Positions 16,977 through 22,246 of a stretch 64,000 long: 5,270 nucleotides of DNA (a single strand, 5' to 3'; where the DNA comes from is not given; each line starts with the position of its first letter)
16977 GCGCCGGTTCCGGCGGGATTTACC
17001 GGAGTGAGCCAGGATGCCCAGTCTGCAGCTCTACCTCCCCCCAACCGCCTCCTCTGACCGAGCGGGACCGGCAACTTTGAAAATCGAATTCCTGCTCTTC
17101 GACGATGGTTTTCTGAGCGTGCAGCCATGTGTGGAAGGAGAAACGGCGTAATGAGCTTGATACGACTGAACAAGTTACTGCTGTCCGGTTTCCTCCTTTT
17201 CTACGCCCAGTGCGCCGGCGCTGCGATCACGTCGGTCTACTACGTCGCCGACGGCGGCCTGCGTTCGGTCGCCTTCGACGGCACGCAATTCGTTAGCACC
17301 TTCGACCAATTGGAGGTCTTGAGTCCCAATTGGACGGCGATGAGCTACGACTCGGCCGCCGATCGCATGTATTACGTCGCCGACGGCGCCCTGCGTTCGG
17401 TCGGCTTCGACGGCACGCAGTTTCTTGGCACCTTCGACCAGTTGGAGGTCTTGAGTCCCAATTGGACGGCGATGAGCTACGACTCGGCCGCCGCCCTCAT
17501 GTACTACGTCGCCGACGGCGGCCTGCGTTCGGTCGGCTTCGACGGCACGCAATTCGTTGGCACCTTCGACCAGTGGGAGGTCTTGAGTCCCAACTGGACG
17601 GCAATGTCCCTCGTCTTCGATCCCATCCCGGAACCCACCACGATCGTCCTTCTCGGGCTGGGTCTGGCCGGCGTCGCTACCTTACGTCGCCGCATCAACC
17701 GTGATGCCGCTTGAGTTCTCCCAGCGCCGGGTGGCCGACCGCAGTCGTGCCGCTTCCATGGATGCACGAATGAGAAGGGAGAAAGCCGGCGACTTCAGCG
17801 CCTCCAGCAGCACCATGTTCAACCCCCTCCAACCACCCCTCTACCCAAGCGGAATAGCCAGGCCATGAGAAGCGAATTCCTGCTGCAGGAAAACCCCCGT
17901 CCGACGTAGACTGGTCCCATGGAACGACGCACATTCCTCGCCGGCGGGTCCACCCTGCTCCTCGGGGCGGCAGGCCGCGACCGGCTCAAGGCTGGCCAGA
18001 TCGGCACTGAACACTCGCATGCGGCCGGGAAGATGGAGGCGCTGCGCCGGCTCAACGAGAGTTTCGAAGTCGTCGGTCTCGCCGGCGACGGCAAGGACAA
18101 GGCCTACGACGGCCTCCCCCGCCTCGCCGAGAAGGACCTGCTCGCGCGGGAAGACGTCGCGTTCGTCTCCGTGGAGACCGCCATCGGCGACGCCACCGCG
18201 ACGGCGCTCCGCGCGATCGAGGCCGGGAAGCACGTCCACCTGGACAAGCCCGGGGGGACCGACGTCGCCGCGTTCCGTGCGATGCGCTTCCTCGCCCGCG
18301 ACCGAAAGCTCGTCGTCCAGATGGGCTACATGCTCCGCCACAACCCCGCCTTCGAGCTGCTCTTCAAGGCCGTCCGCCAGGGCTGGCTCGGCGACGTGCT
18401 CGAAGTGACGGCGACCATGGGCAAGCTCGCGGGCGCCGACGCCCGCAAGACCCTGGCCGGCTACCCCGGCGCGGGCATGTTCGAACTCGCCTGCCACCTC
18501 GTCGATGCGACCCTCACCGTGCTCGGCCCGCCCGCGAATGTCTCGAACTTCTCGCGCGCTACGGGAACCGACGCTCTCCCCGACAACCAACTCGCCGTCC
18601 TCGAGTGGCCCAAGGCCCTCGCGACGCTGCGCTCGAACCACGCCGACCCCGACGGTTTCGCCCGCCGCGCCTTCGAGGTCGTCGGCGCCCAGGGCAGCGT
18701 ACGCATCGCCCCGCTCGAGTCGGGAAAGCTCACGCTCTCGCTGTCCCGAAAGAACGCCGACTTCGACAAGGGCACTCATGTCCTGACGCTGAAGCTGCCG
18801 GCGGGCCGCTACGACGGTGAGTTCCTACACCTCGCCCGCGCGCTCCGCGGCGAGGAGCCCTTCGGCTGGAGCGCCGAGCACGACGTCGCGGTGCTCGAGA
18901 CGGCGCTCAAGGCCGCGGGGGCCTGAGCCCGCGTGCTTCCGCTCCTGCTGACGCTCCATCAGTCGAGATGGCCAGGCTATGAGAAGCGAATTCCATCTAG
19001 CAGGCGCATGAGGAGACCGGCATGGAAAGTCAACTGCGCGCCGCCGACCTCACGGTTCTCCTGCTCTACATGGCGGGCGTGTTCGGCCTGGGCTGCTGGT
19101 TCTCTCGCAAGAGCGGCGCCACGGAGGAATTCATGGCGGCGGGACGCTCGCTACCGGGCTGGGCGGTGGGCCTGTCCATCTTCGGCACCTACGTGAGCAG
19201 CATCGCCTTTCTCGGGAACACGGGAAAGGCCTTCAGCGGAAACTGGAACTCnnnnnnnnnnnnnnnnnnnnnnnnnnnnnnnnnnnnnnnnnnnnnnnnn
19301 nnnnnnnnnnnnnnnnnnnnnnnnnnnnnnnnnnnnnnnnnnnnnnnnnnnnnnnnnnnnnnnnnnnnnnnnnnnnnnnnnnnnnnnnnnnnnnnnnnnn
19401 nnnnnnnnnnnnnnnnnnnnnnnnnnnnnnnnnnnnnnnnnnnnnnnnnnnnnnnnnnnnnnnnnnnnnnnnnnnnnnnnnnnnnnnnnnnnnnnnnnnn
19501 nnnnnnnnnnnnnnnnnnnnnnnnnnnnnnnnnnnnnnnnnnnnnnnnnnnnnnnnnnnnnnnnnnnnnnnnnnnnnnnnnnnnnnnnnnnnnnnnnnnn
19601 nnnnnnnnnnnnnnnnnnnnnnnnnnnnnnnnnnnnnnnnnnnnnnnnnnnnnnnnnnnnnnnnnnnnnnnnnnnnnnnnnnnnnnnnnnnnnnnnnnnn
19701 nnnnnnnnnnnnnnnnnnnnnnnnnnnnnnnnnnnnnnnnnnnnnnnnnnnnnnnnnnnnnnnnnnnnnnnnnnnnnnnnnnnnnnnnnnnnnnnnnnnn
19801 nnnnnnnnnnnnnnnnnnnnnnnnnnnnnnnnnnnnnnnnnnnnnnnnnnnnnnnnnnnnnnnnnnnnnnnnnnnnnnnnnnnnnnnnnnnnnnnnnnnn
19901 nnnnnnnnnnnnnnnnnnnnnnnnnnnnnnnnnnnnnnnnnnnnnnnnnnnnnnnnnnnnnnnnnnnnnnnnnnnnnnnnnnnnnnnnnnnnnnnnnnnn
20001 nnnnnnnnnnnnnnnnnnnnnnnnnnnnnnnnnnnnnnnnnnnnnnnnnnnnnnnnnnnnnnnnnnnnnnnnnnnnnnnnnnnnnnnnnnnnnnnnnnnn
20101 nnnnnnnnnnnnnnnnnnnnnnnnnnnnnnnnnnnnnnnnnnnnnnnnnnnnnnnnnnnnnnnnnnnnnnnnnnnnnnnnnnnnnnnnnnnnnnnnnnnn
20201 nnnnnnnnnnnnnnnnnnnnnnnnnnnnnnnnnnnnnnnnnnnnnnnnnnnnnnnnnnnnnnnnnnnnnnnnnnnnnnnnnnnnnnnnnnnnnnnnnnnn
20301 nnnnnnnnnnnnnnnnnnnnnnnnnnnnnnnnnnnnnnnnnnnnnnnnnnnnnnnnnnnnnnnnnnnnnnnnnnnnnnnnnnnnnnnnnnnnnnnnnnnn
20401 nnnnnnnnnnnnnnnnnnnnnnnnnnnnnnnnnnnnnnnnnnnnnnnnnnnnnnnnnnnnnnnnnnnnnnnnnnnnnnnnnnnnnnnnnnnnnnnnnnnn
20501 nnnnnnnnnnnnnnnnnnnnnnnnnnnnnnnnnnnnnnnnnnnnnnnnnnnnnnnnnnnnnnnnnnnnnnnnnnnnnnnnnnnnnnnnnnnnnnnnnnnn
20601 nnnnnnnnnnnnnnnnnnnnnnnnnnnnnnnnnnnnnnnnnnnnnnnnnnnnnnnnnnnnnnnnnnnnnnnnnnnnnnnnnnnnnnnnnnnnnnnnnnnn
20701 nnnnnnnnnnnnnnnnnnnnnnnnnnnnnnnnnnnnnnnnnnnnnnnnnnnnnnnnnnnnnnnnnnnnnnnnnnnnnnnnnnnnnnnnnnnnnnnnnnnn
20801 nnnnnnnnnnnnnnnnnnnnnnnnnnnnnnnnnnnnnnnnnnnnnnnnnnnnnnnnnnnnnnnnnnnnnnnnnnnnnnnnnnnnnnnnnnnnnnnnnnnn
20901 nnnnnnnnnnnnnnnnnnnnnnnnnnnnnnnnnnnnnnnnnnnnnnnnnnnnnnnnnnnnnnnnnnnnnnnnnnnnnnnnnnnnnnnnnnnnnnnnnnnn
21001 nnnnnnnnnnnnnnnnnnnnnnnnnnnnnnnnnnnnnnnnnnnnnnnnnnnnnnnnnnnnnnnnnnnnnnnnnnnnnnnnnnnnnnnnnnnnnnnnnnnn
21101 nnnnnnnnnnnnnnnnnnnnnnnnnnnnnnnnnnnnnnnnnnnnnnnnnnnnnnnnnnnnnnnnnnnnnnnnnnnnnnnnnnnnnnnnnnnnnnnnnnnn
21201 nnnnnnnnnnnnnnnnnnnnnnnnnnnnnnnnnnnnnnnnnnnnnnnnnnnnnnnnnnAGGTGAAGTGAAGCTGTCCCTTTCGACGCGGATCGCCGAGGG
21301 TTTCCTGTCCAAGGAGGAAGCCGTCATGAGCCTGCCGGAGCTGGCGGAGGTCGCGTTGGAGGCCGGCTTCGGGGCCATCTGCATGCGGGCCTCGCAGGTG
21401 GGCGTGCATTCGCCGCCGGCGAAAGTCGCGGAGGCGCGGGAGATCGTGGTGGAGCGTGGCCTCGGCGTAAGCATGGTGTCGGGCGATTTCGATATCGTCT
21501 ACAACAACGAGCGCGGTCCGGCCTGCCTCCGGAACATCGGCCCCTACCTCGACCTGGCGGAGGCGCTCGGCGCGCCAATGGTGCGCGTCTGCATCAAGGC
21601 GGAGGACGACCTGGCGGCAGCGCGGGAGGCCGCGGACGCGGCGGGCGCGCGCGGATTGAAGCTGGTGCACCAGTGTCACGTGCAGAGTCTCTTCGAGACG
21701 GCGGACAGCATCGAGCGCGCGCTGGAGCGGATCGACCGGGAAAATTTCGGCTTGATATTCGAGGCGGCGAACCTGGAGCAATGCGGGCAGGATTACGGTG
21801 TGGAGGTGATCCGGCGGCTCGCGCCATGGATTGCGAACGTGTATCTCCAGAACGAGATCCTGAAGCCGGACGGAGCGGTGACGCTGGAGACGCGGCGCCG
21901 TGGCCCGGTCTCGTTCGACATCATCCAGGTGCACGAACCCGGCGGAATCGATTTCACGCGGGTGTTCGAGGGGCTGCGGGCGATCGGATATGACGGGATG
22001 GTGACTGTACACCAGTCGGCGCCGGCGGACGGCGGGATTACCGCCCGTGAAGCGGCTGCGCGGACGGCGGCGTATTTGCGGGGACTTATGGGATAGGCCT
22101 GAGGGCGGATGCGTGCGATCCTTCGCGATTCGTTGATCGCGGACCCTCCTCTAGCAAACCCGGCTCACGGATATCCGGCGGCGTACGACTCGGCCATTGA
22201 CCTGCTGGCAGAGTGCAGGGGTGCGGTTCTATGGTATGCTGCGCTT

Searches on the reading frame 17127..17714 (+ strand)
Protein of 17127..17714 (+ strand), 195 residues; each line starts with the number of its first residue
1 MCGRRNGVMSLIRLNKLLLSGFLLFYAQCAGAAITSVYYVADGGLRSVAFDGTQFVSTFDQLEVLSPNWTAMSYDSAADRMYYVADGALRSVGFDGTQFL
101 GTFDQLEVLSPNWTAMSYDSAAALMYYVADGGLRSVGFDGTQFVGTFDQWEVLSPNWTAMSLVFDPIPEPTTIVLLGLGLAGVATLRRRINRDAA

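Call 10: search_protein_families(library=pfam, proteins=[window:17127-17714:+], max_evalue=0.001)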
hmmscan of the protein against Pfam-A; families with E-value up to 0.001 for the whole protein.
window:17127-17714:+ (195 aa): 2 families
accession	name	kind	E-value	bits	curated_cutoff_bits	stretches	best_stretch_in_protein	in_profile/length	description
PF07589.16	PEP-CTERM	-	6.8e-07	29.6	20.7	1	166-189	1-24/24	PEP-CTERM motif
PF18205.6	VPDSG-CTERM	-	0.00065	19.9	25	1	171-190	7-26/26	VPDSG-CTERM motif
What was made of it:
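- Checked: The PEP-CTERM protein mentioned is real: 17127..17714, PF07589, E 6.8e-7 (call 10).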

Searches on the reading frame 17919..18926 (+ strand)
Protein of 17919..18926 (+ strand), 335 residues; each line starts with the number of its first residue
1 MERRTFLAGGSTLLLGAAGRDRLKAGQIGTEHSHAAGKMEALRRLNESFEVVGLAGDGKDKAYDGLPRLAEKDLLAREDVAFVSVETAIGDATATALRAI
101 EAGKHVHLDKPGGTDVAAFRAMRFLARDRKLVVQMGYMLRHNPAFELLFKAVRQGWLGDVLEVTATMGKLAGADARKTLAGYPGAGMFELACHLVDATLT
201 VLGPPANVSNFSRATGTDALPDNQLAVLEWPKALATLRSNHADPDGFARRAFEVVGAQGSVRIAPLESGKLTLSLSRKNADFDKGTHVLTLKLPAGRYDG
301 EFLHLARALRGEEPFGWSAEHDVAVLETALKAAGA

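Call 10: search_protein_families(library=pfam, proteins=[window:17919-18926:+], max_evalue=0.001)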
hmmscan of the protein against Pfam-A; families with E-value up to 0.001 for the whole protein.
window:17919-18926:+ (335 aa): 3 families
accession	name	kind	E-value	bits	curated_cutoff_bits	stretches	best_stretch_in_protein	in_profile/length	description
PF22725.1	GFO_IDH_MocA_C3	-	4e-12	46.6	27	1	150-262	6-124/124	GFO/IDH/MocA C-terminal domain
PF02894.22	GFO_IDH_MocA_C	-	6.9e-08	33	22.9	1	150-328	2-202/218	Oxidoreductase family, C-terminal alpha/beta domain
PF01408.29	GFO_IDH_MocA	-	2.5e-05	25.4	24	1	66-137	48-120/120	Oxidoreductase family, NAD-binding Rossmann fold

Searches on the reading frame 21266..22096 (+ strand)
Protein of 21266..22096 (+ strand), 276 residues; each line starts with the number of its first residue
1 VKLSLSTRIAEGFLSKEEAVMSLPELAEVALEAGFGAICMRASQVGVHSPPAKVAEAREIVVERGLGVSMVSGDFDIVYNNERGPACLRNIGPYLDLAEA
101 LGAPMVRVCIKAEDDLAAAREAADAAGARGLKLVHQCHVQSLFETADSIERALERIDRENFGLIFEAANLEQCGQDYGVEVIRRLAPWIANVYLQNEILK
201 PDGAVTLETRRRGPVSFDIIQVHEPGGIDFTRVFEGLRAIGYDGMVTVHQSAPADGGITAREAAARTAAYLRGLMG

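Call 10: search_protein_families(library=pfam, proteins=[window:21266-22096:+], max_evalue=0.001)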
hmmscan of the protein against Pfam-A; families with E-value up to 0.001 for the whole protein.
window:21266-22096:+ (276 aa): 1 family
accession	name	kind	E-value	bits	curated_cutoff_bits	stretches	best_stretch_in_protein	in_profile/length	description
PF01261.30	AP_endonuc_2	-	1.3e-13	51.7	31.1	1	29-267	3-242/249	Xylose isomerase-like TIM barrel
